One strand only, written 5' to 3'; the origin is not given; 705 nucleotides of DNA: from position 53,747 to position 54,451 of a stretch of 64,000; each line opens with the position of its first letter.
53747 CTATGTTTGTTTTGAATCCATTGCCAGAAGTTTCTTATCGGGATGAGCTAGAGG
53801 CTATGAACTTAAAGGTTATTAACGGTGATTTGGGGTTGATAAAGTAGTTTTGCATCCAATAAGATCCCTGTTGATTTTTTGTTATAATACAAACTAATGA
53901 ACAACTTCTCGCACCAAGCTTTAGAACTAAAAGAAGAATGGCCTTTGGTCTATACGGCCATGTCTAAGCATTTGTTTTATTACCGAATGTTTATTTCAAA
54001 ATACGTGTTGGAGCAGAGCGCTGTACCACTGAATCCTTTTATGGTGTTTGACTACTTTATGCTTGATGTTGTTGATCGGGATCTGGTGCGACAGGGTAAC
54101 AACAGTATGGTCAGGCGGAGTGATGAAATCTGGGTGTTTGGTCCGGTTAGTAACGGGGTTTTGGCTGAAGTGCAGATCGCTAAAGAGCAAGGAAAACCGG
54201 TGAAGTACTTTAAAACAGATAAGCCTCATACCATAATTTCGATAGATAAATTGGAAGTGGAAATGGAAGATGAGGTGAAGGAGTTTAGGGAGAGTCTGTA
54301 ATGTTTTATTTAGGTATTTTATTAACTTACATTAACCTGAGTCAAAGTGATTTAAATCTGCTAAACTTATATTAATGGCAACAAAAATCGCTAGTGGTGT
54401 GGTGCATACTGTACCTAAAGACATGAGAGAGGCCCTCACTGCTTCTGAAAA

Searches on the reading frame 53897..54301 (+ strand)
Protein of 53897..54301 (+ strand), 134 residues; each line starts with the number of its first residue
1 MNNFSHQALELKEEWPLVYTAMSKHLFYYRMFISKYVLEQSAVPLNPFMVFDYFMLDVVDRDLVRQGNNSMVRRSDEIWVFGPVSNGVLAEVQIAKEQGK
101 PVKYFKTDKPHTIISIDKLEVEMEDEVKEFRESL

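Call 103: search_protein_families(library=pfam, proteins=[window:53897-54301:+], max_evalue=0.01)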
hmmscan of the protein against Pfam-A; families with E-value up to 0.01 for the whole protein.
window:53897-54301:+ (134 aa): 1 family
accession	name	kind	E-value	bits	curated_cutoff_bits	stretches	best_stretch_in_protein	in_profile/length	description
PF24963.1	DUF7768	-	7.9e-09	36.2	26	1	33-105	23-98/98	Domain of unknown function (DUF7768)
